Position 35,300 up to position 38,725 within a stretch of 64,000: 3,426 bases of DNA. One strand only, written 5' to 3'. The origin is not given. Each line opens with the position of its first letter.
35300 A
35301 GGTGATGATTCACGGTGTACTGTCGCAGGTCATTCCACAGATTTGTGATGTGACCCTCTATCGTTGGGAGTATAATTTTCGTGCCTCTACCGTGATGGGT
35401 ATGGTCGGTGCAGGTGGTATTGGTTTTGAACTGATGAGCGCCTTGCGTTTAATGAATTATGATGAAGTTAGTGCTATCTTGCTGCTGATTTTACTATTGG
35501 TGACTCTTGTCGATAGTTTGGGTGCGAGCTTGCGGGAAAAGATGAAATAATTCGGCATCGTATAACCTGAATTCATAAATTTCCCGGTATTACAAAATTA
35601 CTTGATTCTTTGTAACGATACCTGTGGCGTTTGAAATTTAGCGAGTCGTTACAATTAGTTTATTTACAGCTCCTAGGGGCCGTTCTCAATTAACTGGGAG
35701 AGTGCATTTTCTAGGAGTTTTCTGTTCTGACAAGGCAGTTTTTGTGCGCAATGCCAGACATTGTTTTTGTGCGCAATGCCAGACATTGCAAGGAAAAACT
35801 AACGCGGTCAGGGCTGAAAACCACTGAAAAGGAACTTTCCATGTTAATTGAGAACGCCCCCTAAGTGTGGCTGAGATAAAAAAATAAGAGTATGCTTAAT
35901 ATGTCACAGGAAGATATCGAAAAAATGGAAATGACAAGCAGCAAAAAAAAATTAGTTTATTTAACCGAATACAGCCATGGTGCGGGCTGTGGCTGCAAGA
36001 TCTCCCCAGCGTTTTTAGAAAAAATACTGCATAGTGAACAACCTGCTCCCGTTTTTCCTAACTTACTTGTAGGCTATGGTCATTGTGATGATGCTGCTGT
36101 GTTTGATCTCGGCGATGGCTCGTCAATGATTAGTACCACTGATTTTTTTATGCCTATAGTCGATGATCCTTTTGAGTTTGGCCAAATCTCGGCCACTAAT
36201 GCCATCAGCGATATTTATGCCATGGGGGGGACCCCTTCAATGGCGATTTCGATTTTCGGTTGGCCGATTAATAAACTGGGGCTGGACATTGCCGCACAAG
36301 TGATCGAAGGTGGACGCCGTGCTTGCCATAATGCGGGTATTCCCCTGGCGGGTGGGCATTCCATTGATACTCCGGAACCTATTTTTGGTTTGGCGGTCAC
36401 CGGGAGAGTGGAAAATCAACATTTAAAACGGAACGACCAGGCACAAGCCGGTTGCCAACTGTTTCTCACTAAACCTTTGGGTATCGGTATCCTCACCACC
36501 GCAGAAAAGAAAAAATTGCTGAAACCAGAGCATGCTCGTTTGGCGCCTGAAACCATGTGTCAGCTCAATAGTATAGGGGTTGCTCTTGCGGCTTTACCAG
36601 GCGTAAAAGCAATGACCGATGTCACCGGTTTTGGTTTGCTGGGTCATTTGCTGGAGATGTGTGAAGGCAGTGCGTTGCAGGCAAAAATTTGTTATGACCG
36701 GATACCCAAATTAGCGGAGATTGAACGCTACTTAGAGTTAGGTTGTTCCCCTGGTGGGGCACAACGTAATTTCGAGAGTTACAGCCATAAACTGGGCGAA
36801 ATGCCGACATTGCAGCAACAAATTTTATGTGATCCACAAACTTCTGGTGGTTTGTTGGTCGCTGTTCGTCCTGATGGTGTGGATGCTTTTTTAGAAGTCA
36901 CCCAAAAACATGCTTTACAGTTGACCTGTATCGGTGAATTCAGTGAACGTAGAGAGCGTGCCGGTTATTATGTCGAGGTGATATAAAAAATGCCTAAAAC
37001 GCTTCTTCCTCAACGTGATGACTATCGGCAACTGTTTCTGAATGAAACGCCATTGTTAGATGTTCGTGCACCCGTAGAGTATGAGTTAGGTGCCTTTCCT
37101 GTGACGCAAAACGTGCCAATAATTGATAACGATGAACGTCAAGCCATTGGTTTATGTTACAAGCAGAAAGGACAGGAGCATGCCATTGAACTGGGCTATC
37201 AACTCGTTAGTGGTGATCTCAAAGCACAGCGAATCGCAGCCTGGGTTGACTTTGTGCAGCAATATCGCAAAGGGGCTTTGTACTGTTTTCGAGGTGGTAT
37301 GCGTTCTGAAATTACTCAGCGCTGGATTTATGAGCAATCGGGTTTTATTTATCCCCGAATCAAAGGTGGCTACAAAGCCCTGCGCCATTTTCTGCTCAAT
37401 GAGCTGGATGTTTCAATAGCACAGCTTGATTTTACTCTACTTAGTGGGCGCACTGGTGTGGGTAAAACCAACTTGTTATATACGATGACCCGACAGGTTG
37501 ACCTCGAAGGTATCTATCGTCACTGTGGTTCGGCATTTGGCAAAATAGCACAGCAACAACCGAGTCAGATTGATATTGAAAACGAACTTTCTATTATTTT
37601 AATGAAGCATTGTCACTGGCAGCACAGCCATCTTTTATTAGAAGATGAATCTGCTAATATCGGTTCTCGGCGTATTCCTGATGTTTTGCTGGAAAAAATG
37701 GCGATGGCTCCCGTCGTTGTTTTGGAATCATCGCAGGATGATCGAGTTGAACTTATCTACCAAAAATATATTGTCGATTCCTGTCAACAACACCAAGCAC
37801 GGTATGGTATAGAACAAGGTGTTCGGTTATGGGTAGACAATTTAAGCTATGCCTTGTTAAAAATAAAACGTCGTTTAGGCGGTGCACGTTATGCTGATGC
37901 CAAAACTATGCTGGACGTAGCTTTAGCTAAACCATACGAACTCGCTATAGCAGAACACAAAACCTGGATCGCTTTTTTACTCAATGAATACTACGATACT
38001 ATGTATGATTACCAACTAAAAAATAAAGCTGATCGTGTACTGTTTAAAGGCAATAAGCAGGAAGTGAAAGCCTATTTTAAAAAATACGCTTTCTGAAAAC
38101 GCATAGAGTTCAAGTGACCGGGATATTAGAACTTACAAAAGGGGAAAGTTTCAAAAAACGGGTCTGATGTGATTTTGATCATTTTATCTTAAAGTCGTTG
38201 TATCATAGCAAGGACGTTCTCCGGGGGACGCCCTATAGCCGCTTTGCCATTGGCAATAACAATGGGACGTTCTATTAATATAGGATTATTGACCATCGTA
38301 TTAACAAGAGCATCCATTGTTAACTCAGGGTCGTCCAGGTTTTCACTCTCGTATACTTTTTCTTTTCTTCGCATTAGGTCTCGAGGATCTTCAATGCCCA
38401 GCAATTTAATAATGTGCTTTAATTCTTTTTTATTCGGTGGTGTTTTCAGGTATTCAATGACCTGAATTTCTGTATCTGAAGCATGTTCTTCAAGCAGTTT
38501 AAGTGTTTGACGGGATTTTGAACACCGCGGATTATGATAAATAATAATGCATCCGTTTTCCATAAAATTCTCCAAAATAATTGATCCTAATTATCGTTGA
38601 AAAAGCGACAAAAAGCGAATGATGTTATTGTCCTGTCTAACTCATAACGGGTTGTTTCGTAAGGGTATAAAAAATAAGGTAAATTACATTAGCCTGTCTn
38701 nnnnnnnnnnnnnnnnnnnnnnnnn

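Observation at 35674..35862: A 189-bp element with near-perfect 21-bp terminal inverted repeats, TA at both ends and an internal 25-bp tandem duplication, about 30 bp upstream of selD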

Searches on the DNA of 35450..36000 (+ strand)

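Call 32: search_dna_similar(query=window:35674-35863:+, collection=plasmids, mode=distant, max_evalue=0.01)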
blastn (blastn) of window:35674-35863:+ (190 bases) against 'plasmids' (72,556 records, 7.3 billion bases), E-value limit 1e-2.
No match.
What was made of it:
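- Tried and rejected: The whole element against plasmids gave no match (call 32).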

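Call 52: search_rna_families(source=window, start=35450, end=36000, threshold=evalue, max_evalue=1)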
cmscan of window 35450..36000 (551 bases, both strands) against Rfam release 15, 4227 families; matches with E-value up to 1: 2.
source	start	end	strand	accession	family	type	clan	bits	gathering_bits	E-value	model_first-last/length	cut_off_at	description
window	35546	35659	-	RF00360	snoZ107_R87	Gene; snRNA; snoRNA; CD-box;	-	21.8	50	0.041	1-117/117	no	Small nucleolar RNA Z107/R87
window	35534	35611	+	RF00279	SNORD45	Gene; snRNA; snoRNA; CD-box;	-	20.3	42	0.27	1-72/72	no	Small nucleolar RNA SNORD45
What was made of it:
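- On Any described RNA family (Rfam 15): Only chance-level snoRNA hits appear at E <= 1 in 35450-36000, and none overlaps the element (call 52).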

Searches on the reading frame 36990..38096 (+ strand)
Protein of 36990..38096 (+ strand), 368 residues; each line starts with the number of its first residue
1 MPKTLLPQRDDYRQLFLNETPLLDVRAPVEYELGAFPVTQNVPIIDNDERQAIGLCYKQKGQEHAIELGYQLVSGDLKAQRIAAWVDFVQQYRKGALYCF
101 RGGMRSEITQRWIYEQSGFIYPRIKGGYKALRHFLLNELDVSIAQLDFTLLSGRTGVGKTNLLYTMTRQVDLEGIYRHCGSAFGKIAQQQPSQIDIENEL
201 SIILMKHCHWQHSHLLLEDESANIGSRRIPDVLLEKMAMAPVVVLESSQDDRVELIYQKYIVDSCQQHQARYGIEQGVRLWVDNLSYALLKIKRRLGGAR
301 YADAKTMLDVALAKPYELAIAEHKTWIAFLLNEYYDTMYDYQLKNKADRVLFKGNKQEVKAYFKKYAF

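Call 47: search_protein_families(library=ncbifam, proteins=[window:36990-38096:+], max_evalue=0.00001)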
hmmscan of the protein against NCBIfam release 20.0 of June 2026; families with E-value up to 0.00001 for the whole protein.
window:36990-38096:+ (368 aa): 6 families
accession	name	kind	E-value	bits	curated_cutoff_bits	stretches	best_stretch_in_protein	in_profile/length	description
NF008751.0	PRK11784.1-3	equivalog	5.3e-138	460.2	361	1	7-366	5-364/367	tRNA 2-selenouridine(34) synthase MnmH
NF008749.0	PRK11784.1-1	equivalog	1.1e-110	370.3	548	1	8-365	6-363/364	tRNA 2-selenouridine(34) synthase MnmH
TIGR03167.1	tRNA_sel_U_synt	equivalog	5.2e-96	321.7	219.75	1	19-350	2-309/311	tRNA 2-selenouridine(34) synthase MnmH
NF008750.0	PRK11784.1-2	equivalog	7.2e-71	239.1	241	1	16-352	12-322/346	tRNA 2-selenouridine(34) synthase MnmH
NF008752.0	PRK11784.1-4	equivalog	4.4e-50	170.4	266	1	22-261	21-261/357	tRNA 2-selenouridine(34) synthase MnmH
TIGR04568.1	arch_SelU_Nterm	equivalog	1.9e-15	57.3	200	1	11-133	95-214/215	selenouridine synthase SelU-like subunit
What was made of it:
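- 36990..38096 (+): Context: mnmH (selU), tRNA 2-selenouridine synthase. Call 47 (NF008751, 460 bits).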

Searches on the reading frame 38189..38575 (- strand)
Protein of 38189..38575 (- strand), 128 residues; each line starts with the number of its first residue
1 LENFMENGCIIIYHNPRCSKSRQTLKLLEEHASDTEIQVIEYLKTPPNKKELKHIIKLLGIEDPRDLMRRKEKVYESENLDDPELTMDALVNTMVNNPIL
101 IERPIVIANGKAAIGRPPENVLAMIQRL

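Call 47: search_protein_families(library=ncbifam, proteins=[window:38189-38575:-], max_evalue=0.00001)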
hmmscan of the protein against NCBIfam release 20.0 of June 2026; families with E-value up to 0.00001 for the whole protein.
window:38189-38575:- (128 aa): 6 families
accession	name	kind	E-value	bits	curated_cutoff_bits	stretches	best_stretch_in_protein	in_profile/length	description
TIGR00014.1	arsC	equivalog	7.2e-42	142.5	106.05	1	10-125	1-114/114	arsenate reductase (glutaredoxin)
NF007456.1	PRK10026.1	exception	1.9e-24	86.5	242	1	10-125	4-116/141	glutaredoxin-dependent arsenate reductase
TIGR01617.1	arsC_related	subfamily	8.8e-12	45.3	75.05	1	10-122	1-113/117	Spx/MgsR family RNA polymerase-binding regulatory protein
NF002459.0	PRK01655.1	subfamily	1.4e-09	38.1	123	1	10-126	2-115/132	transcriptional regulator Spx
NF009210.0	PRK12559.1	equivalog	8.4e-07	29.1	159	1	10-124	2-113/131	transcriptional regulator SpxA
TIGR01616.1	nitro_assoc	hypoth_equivalog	5.6e-06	26.4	109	1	10-125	3-113/126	nitrogenase-associated protein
